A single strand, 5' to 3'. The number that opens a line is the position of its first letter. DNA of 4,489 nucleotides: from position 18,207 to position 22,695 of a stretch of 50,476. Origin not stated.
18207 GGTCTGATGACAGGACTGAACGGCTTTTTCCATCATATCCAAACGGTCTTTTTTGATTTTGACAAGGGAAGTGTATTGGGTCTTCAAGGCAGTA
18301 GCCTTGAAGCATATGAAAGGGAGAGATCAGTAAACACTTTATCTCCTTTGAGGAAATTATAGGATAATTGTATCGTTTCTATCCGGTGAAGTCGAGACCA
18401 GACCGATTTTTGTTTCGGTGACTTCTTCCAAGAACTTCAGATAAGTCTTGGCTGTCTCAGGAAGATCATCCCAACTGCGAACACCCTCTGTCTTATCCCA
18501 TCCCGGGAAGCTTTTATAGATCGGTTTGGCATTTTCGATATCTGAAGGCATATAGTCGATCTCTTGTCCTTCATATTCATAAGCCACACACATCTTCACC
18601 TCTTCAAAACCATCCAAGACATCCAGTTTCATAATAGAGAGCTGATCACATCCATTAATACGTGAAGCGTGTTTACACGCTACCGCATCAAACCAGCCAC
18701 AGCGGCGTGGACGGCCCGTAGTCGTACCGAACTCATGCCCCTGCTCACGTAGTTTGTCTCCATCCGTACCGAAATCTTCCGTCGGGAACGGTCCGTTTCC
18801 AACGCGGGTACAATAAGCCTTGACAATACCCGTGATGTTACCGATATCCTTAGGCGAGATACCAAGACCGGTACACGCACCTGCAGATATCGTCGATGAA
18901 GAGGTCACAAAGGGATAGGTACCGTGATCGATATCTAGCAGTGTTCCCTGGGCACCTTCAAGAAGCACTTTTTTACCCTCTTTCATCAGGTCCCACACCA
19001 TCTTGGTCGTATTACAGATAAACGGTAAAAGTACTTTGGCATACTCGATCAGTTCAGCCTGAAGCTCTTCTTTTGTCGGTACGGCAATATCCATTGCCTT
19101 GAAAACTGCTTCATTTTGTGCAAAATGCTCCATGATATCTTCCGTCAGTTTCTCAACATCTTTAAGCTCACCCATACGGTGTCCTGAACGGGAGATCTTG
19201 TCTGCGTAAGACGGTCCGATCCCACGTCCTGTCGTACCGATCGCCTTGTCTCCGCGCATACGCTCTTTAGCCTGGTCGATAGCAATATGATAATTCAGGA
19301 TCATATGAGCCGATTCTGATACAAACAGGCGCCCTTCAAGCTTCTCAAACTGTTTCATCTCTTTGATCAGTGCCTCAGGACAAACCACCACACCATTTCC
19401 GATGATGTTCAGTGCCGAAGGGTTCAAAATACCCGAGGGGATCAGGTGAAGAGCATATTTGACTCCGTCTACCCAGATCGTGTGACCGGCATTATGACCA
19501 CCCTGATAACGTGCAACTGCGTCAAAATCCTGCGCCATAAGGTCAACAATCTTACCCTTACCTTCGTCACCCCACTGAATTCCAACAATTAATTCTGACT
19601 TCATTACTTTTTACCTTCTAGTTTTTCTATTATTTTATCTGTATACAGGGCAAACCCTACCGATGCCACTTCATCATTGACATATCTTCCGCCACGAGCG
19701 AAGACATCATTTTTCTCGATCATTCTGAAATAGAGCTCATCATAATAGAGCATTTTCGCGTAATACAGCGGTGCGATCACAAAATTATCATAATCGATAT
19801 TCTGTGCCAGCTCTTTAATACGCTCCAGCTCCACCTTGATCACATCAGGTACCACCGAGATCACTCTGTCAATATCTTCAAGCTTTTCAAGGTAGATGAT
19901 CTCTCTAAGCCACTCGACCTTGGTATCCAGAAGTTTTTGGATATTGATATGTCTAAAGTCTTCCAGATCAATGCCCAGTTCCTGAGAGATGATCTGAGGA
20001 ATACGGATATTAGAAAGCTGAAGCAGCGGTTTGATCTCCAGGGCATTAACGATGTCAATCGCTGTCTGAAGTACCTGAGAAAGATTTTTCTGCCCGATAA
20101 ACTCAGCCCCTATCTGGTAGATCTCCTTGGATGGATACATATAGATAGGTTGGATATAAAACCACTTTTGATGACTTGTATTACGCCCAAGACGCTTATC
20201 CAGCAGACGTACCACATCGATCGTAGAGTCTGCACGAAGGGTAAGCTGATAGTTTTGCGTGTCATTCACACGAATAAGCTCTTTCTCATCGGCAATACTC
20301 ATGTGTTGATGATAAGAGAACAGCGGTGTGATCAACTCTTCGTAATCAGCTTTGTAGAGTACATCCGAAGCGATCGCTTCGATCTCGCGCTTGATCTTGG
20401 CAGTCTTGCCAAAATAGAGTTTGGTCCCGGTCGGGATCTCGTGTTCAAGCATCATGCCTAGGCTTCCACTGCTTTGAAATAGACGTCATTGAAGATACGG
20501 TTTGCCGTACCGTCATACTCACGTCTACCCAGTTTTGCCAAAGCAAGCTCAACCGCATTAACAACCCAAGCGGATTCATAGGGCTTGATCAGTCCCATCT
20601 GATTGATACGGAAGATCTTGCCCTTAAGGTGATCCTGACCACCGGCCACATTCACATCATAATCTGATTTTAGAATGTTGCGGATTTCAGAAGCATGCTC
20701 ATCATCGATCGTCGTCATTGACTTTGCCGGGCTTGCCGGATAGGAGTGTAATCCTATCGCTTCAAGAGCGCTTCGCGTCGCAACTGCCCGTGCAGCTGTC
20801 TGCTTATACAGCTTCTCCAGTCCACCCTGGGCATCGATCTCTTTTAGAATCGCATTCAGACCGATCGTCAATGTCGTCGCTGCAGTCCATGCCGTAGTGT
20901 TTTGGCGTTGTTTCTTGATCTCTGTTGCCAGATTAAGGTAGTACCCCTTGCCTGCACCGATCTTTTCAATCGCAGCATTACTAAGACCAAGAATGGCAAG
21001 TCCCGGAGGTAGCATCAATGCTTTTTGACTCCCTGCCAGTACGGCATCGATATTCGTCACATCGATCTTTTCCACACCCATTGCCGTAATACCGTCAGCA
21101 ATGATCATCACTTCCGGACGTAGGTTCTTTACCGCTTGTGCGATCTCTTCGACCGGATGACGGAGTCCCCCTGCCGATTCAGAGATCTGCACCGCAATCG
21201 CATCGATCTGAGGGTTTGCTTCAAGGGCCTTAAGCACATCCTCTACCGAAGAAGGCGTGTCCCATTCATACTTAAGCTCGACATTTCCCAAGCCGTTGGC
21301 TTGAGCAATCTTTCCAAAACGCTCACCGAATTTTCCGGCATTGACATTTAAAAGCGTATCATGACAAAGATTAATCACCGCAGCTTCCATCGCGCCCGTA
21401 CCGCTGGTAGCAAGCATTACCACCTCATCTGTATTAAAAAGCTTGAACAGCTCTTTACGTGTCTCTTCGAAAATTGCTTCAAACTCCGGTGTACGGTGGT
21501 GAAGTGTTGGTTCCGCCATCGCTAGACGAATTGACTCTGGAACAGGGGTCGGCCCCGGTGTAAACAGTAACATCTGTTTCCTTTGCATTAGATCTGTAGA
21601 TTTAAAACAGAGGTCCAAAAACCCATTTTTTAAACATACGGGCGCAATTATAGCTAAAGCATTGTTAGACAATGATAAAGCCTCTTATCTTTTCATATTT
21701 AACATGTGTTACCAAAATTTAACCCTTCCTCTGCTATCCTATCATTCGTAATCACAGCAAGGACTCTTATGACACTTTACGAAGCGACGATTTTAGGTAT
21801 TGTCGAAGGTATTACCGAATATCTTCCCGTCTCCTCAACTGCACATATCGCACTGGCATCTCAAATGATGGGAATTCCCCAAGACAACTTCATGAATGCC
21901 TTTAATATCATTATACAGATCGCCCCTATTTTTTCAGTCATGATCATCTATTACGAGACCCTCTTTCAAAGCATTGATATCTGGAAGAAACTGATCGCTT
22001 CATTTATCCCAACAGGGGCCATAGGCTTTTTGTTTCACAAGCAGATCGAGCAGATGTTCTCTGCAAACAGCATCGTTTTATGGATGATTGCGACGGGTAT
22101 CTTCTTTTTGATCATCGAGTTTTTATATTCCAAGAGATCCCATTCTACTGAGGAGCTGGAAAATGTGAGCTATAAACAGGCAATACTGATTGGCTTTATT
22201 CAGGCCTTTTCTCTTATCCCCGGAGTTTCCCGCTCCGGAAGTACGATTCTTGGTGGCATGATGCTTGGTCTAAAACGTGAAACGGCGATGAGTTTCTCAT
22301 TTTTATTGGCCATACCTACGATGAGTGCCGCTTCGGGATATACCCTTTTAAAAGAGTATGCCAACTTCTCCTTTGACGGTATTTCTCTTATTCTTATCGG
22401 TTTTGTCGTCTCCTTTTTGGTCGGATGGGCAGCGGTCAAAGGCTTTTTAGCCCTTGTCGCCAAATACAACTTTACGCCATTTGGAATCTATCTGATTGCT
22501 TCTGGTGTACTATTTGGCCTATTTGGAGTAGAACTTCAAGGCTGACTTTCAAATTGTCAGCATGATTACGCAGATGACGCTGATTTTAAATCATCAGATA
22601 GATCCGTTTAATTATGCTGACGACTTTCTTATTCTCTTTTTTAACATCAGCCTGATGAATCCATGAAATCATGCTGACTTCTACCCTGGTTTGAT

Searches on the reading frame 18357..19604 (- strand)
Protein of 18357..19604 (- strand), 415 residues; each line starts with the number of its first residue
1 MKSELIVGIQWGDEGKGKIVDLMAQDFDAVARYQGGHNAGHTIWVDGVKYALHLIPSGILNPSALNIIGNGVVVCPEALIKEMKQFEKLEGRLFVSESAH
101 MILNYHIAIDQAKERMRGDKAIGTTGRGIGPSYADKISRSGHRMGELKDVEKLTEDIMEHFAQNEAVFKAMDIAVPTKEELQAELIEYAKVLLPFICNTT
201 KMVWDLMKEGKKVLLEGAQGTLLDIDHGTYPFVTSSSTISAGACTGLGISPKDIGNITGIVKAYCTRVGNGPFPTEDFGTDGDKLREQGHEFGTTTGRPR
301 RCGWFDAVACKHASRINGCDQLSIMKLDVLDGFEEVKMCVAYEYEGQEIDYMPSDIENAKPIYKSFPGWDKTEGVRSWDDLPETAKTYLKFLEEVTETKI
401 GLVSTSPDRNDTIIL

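Call 43: search_protein_families(library=pfam, proteins=[window:18357-19604:-], max_evalue=0.00001)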
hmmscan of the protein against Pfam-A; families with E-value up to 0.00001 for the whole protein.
window:18357-19604:- (415 aa): 1 family
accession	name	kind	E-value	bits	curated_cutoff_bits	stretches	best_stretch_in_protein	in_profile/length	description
PF00709.27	Adenylsucc_synt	-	3.9e-176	586.3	27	1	6-413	2-416/416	Adenylosuccinate synthetase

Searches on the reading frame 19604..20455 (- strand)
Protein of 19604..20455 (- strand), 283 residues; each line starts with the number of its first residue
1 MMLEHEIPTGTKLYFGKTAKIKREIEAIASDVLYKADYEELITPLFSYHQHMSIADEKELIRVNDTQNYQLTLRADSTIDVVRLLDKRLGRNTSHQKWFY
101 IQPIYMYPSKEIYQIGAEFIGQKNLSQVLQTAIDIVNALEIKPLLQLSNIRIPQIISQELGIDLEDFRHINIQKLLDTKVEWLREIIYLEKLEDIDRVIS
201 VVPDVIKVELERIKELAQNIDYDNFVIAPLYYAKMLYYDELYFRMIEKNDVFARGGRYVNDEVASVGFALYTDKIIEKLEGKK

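Call 43: search_protein_families(library=pfam, proteins=[window:19604-20455:-], max_evalue=0.00001)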
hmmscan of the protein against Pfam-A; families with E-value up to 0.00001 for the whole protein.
window:19604-20455:- (283 aa): 1 family
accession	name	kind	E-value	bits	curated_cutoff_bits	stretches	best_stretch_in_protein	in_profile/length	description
PF13393.11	tRNA-synt_His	-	5e-22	79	25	1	19-275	10-308/308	Histidyl-tRNA synthetase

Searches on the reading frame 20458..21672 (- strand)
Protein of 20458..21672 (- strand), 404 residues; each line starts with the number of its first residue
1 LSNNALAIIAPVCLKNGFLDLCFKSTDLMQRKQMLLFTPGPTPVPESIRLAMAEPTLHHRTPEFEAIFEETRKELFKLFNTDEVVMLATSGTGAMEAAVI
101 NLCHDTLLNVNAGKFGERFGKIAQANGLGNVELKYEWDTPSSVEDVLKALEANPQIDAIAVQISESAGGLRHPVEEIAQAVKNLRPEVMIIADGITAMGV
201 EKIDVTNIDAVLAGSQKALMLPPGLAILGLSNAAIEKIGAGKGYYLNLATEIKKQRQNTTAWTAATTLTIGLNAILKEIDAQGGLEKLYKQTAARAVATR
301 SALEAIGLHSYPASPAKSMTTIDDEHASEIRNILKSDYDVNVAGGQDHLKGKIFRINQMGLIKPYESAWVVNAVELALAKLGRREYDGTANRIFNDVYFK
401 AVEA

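Call 43: search_protein_families(library=pfam, proteins=[window:20458-21672:-], max_evalue=0.00001)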
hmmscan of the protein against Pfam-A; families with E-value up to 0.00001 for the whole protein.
window:20458-21672:- (404 aa): 1 family
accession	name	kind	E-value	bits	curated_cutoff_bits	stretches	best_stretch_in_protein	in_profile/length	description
PF00266.25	Aminotran_5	-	2.1e-16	60.3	21.5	1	56-346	33-339/371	Aminotransferase class-V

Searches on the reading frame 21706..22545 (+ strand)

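Call 43: search_protein_families(library=pfam, proteins=[window:21706-22545:+], max_evalue=0.00001)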
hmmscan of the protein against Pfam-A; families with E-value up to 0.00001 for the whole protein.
window:21706-22545:+ (279 aa): 1 family
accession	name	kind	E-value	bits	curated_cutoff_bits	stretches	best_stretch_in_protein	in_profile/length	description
PF02673.24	BacA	-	1.3e-68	231.9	33.4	1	27-269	1-257/257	Bacitracin resistance protein BacA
